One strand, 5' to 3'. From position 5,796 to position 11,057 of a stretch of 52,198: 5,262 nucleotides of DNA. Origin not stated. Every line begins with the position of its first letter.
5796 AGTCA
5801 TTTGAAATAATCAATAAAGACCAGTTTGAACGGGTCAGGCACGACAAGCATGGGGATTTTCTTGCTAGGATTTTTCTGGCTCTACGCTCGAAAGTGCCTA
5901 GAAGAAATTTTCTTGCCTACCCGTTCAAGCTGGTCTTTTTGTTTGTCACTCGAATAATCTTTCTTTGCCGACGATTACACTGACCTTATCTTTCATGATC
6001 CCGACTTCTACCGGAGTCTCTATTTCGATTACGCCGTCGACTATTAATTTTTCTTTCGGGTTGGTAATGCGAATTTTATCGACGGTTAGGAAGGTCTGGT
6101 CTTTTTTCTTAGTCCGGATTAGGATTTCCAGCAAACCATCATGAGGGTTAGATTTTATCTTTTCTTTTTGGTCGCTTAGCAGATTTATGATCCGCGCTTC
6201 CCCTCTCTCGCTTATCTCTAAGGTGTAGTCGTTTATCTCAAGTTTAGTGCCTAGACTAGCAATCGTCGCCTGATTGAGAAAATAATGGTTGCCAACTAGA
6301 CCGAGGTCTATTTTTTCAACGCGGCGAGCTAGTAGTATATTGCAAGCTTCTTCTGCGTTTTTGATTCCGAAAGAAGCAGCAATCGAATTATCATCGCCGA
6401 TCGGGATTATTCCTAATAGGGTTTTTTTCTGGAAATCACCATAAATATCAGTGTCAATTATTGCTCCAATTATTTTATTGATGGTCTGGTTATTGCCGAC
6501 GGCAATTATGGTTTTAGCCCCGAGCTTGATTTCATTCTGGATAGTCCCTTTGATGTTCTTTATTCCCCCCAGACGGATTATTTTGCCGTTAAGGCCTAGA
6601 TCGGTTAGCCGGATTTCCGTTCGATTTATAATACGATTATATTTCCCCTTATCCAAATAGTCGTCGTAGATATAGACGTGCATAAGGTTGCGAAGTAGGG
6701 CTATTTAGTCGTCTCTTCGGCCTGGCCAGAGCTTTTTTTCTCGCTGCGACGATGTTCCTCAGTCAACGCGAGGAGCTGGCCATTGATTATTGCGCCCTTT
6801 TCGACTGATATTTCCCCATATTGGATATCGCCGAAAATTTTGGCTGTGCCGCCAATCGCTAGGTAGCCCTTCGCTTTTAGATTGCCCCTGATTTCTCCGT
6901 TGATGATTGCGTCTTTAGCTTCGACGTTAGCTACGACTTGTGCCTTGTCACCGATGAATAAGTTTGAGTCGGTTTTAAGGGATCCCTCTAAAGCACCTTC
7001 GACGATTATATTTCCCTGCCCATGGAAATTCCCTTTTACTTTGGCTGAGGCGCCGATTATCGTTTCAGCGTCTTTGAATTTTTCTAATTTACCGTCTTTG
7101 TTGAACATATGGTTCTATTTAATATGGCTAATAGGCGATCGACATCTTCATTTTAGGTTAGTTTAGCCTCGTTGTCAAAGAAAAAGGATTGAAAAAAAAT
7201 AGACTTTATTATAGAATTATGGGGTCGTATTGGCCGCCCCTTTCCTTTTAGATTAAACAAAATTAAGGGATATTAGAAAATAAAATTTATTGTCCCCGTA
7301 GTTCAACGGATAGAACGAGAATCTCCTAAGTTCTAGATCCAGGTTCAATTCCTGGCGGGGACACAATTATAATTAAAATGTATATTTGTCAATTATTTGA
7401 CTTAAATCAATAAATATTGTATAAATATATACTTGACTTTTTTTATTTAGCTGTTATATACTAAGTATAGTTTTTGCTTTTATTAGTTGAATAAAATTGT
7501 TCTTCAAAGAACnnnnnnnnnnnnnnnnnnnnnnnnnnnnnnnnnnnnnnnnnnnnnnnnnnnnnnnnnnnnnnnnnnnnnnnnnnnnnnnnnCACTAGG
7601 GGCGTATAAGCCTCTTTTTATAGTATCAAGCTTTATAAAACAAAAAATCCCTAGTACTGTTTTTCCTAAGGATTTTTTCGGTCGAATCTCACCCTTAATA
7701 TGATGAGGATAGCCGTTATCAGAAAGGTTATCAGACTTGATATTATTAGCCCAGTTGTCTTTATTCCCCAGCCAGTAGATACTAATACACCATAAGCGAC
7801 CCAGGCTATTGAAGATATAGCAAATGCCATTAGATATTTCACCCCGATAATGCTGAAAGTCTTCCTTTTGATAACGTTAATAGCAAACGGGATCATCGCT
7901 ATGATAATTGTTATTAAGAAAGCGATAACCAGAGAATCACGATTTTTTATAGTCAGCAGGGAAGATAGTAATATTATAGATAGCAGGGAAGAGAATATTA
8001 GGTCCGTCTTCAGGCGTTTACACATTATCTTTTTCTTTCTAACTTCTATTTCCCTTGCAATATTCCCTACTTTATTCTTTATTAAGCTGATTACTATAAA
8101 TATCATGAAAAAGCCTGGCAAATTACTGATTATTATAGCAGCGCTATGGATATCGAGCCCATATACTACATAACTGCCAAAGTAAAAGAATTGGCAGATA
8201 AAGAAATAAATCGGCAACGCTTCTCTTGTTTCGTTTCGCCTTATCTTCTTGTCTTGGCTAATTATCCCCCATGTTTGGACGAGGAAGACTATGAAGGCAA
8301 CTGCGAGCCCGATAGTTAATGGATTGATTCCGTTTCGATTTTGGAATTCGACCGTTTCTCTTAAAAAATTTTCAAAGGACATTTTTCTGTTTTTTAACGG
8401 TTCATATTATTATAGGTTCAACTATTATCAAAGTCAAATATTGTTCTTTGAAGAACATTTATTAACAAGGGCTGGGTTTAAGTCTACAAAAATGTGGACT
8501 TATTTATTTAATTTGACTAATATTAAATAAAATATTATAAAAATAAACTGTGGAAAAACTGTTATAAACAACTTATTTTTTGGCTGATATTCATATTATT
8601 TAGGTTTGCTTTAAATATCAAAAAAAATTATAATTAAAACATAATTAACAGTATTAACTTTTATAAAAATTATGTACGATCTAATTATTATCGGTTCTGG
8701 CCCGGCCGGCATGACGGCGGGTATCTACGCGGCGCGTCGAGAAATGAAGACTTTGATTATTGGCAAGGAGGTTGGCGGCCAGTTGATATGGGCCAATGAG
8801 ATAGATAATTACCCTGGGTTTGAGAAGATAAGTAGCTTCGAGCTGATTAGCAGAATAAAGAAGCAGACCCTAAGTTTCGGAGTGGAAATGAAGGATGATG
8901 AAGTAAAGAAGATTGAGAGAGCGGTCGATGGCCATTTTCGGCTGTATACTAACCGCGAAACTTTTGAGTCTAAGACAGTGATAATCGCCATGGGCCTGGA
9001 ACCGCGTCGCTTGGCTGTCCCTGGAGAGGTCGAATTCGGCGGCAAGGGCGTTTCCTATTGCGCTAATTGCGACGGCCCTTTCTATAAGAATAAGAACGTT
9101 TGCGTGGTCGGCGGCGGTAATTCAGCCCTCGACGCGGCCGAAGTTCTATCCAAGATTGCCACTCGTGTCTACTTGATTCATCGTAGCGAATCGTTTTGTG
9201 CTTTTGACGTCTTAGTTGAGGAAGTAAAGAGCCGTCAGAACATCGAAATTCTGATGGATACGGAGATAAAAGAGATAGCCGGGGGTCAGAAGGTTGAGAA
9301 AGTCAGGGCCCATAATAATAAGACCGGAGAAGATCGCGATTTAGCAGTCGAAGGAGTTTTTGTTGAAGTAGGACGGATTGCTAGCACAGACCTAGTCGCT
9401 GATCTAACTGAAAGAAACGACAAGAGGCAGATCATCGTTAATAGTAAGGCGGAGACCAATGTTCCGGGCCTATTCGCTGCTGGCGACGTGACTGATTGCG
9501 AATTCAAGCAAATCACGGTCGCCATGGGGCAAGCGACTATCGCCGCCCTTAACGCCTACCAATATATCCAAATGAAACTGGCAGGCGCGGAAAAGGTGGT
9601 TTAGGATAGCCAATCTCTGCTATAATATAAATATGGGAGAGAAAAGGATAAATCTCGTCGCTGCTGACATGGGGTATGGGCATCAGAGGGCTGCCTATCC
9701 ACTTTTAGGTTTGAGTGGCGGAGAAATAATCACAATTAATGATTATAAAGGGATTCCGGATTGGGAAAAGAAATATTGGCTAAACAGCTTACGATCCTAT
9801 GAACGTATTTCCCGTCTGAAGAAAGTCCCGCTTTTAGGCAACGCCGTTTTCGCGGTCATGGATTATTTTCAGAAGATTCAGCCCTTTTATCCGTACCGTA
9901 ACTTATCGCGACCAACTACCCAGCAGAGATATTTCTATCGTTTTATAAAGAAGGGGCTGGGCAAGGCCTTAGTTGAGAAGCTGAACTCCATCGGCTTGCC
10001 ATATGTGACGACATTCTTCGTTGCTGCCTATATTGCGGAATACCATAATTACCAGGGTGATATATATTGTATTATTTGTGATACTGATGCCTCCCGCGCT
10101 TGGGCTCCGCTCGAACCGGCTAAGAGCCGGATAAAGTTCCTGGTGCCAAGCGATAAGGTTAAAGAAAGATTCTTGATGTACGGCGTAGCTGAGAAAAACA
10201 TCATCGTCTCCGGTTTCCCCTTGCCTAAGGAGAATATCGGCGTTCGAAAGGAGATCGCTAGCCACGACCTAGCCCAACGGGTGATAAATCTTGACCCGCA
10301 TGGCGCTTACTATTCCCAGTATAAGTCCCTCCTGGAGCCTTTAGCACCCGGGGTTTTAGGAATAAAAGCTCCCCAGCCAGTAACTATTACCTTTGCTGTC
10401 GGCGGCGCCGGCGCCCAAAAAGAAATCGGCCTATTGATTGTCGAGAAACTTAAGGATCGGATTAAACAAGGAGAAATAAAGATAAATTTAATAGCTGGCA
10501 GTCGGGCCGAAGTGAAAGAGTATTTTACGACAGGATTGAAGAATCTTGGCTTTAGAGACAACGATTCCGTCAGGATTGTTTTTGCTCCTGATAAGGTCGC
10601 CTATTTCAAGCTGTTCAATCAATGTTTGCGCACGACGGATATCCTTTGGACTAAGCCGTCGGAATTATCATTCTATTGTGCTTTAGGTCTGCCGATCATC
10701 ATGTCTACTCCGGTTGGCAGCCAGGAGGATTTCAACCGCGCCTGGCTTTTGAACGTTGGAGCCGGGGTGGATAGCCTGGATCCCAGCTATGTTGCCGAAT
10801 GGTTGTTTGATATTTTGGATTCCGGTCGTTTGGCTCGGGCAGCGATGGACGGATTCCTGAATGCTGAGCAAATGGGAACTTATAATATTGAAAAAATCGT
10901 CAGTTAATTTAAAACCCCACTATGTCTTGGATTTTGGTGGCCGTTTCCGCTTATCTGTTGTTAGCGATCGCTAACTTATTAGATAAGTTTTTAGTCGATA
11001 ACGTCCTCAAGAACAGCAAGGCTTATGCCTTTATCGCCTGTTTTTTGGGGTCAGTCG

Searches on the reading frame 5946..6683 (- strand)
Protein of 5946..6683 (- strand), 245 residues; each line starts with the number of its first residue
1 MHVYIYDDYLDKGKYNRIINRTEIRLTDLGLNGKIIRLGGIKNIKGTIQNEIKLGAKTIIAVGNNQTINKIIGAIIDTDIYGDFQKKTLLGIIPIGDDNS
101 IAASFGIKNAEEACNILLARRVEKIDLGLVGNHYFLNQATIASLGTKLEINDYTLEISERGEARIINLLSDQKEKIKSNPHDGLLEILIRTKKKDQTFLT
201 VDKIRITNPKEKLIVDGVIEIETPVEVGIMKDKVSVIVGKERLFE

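Call 13: search_protein_families(library=pfam, proteins=[window:5946-6683:-], max_evalue=0.001)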
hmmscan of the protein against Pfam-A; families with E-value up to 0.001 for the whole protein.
window:5946-6683:- (245 aa): 1 family
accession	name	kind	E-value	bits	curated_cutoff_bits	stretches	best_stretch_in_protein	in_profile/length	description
PF00781.29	DAGK_cat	-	1e-08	35.2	23.6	1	12-129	12-124/125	Diacylglycerol kinase catalytic domain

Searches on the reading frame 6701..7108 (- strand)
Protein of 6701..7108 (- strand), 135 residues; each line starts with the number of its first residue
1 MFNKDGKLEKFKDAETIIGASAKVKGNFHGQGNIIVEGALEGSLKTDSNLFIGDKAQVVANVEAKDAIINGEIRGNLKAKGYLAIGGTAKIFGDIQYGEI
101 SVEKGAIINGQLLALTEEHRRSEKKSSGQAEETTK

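Call 13: search_protein_families(library=pfam, proteins=[window:6701-7108:-], max_evalue=0.001)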
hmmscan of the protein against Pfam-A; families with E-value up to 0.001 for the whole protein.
window:6701-7108:- (135 aa): 1 family
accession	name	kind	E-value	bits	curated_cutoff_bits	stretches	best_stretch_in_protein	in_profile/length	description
PF04519.19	Bactofilin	-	9.5e-25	87.1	27.9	1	16-112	1-97/98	Polymer-forming cytoskeletal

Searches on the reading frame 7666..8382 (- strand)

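Call 13: search_protein_families(library=pfam, proteins=[window:7666-8382:-], max_evalue=0.001)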
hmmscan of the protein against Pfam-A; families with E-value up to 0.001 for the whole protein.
window:7666-8382:- (238 aa): 1 family
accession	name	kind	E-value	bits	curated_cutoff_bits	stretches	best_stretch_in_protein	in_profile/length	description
PF03083.21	MtN3_slv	-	3.4e-07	30.6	23.7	1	42-100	20-78/87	Sugar efflux transporter for intercellular exchange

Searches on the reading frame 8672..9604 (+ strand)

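Call 13: search_protein_families(library=pfam, proteins=[window:8672-9604:+], max_evalue=0.001)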
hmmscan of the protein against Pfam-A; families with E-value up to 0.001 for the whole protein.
window:8672-9604:+ (310 aa): 11 families
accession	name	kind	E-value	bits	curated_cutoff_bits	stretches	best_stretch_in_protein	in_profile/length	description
PF07992.20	Pyr_redox_2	-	3.8e-52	178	26.1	1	2-288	1-291/291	Pyridine nucleotide-disulphide oxidoreductase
PF13738.12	Pyr_redox_3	-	7.5e-27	94.8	30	1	74-271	100-305/305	Pyridine nucleotide-disulphide oxidoreductase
PF00070.33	Pyr_redox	-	6.4e-14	52.7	22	1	143-214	2-80/82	Pyridine nucleotide-disulphide oxidoreductase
PF03486.20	HI0933_like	-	4.8e-10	39.7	50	0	3-33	2-32/244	HI0933-like protein Rossmann domain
PF00890.30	FAD_binding_2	-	1.5e-08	34.7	20.4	1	3-41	1-41/414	FAD binding domain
PF01946.23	Thi4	-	4.7e-08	33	26.2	1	3-34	19-51/235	Thi4 family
PF12831.13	FAD_oxidored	-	1e-07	32.1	27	1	3-38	1-38/416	FAD dependent oxidoreductase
PF13434.12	Lys_Orn_oxgnase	-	5.6e-06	26.2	21.3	0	82-179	125-229/339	L-lysine 6-monooxygenase/L-ornithine 5-monooxygenase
PF01134.28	GIDA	-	8.2e-06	25.6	22.1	0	3-33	1-31/391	Glucose inhibited division protein A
PF13450.12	NAD_binding_8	-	5.1e-05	23.9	21.9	0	6-36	1-33/68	NAD(P)-binding Rossmann-like domain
PF01266.30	DAO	-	0.00056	20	27.9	0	3-34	1-33/353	FAD dependent oxidoreductase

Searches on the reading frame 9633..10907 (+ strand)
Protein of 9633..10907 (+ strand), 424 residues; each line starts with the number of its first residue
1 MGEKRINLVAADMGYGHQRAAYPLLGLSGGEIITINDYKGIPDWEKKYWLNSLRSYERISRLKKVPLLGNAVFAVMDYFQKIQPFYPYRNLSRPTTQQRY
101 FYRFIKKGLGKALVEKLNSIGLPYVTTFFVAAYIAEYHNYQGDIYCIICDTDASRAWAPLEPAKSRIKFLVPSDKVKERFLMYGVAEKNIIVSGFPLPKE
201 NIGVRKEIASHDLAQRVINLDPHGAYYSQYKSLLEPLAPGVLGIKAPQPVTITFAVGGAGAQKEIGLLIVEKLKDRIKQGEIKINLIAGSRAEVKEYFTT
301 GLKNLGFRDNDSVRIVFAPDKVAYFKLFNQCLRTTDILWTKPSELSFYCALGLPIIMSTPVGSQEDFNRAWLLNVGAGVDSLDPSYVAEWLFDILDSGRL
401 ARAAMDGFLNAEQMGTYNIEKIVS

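Call 8: search_protein_families(library=pfam, proteins=[window:9633-10907:+], max_evalue=0.001)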
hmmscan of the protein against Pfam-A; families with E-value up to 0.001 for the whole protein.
window:9633-10907:+ (424 aa): 1 family
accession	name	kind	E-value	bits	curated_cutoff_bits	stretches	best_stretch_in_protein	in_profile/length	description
PF22053.2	DUF6938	-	1.6e-14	54.5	27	2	311-418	121-226/236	Domain of unknown function (DUF6938)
